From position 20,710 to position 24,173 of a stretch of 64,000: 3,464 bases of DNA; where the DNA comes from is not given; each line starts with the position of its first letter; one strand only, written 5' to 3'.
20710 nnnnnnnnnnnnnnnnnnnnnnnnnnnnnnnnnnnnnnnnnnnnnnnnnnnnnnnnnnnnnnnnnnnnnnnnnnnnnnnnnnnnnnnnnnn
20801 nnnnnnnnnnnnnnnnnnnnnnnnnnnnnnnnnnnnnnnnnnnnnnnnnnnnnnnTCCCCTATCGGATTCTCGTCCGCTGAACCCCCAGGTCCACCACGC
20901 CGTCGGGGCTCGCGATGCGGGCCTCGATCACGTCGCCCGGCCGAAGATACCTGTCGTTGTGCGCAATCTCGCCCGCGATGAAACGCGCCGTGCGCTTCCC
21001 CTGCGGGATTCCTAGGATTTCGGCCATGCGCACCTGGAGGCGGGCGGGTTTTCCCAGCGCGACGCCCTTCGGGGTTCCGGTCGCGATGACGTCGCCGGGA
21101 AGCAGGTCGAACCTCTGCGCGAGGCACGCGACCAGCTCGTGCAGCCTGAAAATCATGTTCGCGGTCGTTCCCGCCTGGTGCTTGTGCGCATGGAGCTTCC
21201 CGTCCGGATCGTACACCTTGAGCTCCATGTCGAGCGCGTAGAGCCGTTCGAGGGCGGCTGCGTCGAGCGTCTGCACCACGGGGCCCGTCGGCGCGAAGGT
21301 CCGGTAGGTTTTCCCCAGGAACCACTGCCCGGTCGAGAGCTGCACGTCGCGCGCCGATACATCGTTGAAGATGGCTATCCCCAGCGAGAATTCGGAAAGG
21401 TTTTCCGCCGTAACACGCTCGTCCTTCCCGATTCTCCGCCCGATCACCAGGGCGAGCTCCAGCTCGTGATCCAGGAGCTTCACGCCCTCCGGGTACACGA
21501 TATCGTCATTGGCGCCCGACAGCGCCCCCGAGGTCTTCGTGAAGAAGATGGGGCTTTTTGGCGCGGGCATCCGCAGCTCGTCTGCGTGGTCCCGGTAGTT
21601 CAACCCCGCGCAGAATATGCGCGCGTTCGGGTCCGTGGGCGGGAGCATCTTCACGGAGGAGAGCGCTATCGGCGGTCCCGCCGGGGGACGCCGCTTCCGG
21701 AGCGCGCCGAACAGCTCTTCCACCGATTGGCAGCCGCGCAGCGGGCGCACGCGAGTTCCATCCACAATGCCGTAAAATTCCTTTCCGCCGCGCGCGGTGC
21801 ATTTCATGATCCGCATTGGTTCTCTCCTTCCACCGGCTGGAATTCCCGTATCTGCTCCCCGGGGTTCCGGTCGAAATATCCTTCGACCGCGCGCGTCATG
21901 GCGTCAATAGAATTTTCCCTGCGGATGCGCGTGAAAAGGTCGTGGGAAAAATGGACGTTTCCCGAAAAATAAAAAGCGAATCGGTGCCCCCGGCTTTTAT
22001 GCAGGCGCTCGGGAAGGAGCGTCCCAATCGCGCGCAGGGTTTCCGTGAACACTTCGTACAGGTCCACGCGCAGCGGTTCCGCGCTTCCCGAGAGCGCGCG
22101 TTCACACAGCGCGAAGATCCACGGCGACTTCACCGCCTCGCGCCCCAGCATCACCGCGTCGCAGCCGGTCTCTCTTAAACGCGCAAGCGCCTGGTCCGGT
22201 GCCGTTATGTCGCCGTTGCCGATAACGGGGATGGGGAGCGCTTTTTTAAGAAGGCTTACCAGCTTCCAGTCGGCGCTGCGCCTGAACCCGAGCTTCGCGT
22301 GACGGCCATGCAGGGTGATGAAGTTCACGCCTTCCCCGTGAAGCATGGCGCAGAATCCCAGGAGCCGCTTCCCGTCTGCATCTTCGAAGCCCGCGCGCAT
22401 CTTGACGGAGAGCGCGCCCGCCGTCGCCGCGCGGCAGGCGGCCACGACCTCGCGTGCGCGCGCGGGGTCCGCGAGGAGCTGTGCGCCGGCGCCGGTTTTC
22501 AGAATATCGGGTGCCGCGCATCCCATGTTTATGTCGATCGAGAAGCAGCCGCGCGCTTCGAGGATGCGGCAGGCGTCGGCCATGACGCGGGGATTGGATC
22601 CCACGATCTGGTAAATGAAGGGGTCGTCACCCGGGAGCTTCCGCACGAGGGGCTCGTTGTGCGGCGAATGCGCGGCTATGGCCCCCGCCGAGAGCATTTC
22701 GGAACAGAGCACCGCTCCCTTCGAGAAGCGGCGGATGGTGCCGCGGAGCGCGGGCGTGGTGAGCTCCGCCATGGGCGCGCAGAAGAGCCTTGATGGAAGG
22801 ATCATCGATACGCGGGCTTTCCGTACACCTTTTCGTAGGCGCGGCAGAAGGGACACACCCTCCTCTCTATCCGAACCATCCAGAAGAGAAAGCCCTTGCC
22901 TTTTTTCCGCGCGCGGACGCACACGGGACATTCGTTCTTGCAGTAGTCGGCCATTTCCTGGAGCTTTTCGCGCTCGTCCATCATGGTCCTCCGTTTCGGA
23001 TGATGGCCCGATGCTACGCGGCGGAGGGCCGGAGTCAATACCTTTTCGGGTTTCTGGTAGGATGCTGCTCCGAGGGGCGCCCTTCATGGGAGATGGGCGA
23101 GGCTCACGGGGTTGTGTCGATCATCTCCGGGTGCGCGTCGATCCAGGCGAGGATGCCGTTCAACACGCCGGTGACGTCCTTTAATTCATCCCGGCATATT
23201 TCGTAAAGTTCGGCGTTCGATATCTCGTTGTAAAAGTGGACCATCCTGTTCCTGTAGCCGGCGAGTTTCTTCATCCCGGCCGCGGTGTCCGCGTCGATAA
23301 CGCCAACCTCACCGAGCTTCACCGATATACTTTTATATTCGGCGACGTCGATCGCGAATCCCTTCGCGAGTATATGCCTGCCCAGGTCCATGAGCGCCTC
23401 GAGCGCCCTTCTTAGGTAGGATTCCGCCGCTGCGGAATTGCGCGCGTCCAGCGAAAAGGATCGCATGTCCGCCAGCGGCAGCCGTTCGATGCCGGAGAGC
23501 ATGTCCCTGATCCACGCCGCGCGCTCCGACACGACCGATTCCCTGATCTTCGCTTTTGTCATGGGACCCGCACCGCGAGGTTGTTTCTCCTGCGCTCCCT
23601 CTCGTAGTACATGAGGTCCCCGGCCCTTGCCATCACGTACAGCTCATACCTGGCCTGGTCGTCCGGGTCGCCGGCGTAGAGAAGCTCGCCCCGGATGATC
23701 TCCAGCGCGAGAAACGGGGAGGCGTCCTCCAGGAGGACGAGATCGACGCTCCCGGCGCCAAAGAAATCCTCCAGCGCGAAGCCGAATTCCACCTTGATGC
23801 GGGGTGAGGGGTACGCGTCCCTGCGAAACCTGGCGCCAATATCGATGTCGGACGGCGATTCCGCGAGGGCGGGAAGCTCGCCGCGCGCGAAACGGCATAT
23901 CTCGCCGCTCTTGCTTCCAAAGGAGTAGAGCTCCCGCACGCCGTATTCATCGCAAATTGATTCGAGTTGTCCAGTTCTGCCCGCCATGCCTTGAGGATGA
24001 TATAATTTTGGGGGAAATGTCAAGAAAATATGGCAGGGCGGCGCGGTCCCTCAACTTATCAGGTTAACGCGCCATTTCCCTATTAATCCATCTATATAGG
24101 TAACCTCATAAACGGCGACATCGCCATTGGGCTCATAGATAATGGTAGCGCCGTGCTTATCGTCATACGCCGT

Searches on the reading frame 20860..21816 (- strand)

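Call 43: search_protein_families(library=pfam, proteins=[window:20860-21816:-], max_evalue=0.00001)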
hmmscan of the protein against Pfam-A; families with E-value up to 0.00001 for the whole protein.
window:20860-21816:- (318 aa): 1 family
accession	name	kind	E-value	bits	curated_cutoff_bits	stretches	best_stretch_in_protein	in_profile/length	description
PF01557.24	FAA_hydrolase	-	6.1e-51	173.5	23.9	1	67-316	2-212/214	Fumarylacetoacetate (FAA) hydrolase C-terminal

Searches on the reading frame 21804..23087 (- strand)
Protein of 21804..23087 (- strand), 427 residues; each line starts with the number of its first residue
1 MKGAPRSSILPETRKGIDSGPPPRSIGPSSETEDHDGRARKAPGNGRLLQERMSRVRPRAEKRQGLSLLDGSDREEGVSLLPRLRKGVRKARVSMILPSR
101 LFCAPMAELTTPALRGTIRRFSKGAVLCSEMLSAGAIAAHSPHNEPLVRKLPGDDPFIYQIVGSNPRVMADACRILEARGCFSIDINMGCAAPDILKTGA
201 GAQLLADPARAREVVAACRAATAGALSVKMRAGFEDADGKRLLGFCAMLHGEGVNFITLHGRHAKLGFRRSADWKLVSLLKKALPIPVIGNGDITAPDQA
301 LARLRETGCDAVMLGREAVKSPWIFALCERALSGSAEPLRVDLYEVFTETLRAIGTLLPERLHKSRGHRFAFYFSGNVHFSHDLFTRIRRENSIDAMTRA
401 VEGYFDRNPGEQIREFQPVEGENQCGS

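Call 43: search_protein_families(library=pfam, proteins=[window:21804-23087:-], max_evalue=0.00001)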
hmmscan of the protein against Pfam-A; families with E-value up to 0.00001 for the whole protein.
window:21804-23087:- (427 aa): 1 family
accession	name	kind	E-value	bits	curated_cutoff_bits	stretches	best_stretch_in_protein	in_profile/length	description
PF01207.24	Dus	-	1.5e-58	198.8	20.4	1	103-352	2-250/311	Dihydrouridine synthase (Dus)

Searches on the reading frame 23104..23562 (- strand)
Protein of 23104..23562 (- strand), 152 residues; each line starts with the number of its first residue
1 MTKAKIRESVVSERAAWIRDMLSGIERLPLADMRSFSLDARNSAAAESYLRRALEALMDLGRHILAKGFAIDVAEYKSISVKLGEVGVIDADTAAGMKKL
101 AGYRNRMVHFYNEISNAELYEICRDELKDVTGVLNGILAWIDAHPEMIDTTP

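Call 43: search_protein_families(library=pfam, proteins=[window:23104-23562:-], max_evalue=0.00001)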
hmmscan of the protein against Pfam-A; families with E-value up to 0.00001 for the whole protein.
window:23104-23562:- (152 aa): 1 family
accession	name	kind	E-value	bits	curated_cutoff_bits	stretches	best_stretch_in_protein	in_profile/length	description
PF01934.22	HepT-like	-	5.8e-18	65.2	23.5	1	32-131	16-114/120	Ribonuclease HepT-like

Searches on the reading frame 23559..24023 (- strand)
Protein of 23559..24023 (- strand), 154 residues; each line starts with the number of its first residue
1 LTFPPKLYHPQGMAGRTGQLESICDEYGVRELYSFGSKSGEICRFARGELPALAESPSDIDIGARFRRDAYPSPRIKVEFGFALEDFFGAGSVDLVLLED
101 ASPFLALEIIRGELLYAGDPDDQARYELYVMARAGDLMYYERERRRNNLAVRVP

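Call 43: search_protein_families(library=pfam, proteins=[window:23559-24023:-], max_evalue=0.00001)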
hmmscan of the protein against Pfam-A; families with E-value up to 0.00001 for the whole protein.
window:23559-24023:- (154 aa): 0 families

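Call 84: search_protein_families(library=pfam, proteins=[window:23559-24023:-], max_evalue=0.001)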
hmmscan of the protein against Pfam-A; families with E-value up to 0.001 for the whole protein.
window:23559-24023:- (154 aa): 1 family
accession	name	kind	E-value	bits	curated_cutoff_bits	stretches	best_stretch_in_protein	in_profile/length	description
PF18765.7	Polbeta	-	7.5e-05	23.3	26.9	1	20-119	3-91/93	Polymerase beta, Nucleotidyltransferase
